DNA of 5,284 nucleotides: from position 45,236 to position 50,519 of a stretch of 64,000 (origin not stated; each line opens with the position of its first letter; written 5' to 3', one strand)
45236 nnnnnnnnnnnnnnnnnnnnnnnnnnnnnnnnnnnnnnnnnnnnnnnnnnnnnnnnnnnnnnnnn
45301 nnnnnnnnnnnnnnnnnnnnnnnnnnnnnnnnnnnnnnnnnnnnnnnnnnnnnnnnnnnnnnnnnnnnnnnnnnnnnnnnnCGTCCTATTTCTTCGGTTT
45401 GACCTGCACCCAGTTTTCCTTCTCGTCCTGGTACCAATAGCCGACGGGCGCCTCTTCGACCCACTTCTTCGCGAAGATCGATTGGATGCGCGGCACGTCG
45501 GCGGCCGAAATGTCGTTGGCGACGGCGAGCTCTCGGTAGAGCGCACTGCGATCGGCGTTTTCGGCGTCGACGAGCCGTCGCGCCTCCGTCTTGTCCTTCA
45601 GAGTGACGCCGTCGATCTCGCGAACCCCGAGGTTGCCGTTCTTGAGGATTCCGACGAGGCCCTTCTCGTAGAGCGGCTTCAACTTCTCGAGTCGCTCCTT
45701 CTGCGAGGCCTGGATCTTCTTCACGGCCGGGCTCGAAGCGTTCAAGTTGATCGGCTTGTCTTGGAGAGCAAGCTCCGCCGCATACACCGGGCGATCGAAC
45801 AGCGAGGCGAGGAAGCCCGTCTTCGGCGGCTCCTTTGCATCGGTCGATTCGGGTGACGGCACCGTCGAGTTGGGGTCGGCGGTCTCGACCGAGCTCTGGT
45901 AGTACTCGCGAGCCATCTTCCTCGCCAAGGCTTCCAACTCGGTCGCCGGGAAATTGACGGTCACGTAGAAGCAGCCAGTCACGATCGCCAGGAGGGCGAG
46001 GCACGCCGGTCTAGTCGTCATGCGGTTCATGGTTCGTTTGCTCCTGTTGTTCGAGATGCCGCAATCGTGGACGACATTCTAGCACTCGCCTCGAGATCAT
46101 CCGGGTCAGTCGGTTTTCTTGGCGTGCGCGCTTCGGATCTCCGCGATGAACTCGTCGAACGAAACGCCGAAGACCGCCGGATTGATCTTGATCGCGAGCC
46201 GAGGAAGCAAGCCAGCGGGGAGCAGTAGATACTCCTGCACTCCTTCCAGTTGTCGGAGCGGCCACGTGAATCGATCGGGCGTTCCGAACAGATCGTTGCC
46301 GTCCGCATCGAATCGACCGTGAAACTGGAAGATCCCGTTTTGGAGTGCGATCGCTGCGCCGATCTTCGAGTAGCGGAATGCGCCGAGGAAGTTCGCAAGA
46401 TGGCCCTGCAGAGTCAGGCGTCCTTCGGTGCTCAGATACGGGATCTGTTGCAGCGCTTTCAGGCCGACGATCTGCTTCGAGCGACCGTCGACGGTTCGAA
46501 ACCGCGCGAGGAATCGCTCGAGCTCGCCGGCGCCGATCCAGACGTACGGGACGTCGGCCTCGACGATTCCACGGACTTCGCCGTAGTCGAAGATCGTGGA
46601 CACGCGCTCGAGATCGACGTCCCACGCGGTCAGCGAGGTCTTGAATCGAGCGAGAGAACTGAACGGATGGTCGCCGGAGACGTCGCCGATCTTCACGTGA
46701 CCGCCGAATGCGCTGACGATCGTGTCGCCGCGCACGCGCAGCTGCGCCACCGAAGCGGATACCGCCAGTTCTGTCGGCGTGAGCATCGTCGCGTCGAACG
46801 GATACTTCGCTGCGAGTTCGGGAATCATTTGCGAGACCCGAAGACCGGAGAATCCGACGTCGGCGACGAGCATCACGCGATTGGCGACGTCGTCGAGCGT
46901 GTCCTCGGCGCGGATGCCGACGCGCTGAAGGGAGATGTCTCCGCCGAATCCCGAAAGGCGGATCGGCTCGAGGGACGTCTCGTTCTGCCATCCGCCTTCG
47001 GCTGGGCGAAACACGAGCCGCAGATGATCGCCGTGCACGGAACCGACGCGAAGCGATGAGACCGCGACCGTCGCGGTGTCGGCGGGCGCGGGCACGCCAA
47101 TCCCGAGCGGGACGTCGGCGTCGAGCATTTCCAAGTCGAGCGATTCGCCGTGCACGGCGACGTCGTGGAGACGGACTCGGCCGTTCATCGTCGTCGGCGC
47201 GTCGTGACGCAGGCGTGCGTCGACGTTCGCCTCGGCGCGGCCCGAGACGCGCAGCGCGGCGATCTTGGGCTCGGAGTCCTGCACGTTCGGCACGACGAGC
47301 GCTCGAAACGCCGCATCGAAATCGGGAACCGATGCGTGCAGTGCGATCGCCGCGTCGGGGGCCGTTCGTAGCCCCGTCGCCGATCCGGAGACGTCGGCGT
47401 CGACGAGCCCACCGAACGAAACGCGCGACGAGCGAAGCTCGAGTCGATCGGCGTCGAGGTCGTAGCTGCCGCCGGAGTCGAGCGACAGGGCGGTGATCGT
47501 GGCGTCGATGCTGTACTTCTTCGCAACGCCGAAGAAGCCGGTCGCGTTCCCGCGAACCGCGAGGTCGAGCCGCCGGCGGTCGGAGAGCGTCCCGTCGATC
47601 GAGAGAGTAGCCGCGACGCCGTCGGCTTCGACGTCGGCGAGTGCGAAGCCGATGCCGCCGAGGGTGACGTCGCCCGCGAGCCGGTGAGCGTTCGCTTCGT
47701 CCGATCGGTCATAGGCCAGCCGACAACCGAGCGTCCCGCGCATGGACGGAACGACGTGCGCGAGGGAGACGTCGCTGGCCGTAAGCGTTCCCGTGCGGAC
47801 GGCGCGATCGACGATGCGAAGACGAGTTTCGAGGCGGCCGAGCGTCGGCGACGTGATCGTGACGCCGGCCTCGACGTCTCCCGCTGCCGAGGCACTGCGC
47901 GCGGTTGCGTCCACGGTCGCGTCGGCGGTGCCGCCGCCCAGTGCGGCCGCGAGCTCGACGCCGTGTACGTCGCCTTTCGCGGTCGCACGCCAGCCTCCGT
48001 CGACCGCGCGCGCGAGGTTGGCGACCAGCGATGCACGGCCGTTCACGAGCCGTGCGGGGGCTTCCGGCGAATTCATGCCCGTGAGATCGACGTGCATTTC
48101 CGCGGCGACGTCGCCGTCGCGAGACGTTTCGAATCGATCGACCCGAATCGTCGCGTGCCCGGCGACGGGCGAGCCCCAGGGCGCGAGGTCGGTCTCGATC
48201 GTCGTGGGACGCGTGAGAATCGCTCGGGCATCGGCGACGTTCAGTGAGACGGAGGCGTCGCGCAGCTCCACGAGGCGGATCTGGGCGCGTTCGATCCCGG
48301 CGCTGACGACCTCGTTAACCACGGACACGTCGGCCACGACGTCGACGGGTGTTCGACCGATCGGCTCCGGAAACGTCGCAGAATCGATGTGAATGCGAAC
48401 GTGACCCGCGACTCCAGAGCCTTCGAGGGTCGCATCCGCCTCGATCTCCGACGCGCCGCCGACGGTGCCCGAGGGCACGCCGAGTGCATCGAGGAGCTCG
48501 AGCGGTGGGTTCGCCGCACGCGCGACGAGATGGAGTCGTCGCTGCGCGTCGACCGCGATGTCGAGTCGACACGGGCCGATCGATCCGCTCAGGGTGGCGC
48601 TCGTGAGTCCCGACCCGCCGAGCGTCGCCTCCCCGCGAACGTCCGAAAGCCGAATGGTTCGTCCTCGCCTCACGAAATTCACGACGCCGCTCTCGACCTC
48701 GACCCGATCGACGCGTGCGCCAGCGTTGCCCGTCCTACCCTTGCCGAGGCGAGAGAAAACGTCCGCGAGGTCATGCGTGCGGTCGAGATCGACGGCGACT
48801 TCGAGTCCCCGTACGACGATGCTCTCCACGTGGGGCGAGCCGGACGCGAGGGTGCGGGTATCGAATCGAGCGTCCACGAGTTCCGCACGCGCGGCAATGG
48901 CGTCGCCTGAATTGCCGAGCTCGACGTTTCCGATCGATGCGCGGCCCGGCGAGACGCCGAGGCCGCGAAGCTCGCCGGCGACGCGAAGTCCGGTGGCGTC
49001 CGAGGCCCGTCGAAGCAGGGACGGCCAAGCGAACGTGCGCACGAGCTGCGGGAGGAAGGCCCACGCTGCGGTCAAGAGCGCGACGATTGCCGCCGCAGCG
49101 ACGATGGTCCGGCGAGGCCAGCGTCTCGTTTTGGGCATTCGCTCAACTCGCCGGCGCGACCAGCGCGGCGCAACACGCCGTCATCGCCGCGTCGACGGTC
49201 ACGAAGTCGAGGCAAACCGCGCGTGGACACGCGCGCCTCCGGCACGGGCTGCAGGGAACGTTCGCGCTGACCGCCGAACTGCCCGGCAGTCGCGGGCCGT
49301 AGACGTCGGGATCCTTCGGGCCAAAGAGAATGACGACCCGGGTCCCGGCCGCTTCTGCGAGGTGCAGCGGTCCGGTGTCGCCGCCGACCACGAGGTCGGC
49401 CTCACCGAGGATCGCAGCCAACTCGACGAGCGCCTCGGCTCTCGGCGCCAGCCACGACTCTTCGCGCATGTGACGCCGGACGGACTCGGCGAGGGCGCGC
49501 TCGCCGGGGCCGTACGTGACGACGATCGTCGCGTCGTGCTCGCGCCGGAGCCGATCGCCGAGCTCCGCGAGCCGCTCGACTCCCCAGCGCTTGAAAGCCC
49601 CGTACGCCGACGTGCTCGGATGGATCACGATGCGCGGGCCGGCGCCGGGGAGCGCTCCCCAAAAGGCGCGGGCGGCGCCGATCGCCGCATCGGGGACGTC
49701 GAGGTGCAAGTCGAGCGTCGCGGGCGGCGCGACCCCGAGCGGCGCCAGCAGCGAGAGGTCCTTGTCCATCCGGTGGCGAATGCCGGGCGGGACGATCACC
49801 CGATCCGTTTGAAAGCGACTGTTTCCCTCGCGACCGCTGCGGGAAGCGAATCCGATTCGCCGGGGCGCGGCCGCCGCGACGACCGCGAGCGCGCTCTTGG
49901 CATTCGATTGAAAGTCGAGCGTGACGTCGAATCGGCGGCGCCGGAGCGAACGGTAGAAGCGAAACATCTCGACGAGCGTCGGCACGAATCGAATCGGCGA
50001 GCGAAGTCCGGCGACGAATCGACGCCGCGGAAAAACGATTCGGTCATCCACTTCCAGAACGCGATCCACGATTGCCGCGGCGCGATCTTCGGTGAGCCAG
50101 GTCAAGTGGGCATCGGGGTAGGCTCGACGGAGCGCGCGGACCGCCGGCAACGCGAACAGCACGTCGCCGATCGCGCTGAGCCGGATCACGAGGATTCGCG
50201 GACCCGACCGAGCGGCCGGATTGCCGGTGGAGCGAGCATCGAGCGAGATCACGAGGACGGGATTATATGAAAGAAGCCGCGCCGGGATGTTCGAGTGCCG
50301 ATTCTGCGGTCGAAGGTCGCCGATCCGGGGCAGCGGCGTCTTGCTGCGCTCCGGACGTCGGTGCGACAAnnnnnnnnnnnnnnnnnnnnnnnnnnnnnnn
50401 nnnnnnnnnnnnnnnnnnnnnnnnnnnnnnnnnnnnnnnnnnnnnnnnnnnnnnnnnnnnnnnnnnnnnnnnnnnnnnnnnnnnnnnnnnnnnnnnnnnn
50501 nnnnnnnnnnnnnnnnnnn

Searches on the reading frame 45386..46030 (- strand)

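Call 14: search_protein_families(library=pfam, proteins=[window:45386-46030:-], max_evalue=0.001)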
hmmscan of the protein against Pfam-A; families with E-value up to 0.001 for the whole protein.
window:45386-46030:- (214 aa): 1 family
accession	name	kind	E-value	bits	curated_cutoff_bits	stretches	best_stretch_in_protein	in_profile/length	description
PF07027.17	DUF1318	-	2.7e-18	66.7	27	1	113-209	4-91/92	Protein of unknown function (DUF1318)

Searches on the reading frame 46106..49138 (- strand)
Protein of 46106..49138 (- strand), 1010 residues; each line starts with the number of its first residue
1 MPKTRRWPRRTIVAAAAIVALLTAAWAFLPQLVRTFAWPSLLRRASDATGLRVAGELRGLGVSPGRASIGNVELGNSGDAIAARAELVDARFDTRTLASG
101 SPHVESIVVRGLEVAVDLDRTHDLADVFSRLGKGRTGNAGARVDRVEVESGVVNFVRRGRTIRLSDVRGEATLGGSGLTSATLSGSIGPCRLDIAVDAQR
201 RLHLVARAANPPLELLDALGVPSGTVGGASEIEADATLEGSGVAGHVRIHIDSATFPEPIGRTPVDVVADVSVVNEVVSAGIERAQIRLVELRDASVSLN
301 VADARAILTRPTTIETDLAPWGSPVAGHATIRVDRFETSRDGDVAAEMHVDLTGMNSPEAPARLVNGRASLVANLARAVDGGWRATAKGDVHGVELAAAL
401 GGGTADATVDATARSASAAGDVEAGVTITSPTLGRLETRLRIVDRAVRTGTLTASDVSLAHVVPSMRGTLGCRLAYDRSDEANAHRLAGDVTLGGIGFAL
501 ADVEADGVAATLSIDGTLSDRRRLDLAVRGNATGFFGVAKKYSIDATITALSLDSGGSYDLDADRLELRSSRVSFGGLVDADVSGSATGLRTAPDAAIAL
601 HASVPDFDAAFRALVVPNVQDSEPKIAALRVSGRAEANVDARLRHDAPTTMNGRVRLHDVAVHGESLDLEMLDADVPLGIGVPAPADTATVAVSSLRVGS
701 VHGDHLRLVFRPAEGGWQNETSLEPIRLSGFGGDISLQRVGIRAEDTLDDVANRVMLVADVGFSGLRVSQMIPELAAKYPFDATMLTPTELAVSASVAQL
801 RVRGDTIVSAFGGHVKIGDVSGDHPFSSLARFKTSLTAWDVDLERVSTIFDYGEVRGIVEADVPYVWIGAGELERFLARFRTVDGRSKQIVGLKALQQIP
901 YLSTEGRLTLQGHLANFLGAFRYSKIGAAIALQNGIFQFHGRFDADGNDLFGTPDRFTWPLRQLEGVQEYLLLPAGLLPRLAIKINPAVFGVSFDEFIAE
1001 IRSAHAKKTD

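Call 35: search_protein_families(library=pfam, proteins=[window:46106-49138:-], max_evalue=0.001)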
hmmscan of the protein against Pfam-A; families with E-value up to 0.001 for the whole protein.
window:46106-49138:- (1010 aa): 1 family
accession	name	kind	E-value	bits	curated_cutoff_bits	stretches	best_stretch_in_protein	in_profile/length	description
PF05359.17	DUF748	-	0.00015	20.4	50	1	3-160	9-171/1037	Domain of Unknown Function (DUF748)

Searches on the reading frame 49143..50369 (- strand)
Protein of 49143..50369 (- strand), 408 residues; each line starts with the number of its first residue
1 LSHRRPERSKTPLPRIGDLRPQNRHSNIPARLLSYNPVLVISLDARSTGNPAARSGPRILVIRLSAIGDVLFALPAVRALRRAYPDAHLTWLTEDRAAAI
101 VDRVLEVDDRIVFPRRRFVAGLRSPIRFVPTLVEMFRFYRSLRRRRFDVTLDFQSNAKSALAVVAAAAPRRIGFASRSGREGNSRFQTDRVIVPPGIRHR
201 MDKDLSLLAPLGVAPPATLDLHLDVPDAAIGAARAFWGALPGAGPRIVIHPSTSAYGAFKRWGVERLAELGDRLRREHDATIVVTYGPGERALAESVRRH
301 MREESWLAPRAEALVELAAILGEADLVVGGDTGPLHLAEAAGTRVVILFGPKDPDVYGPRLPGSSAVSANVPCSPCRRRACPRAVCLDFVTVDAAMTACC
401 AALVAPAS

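Call 35: search_protein_families(library=pfam, proteins=[window:49143-50369:-], max_evalue=0.001)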
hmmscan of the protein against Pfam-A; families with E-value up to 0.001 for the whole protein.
window:49143-50369:- (408 aa): 1 family
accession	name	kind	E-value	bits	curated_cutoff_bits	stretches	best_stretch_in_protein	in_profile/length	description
PF01075.23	Glyco_transf_9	-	7.9e-34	117.5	22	1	135-382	1-242/247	Glycosyltransferase family 9 (heptosyltransferase)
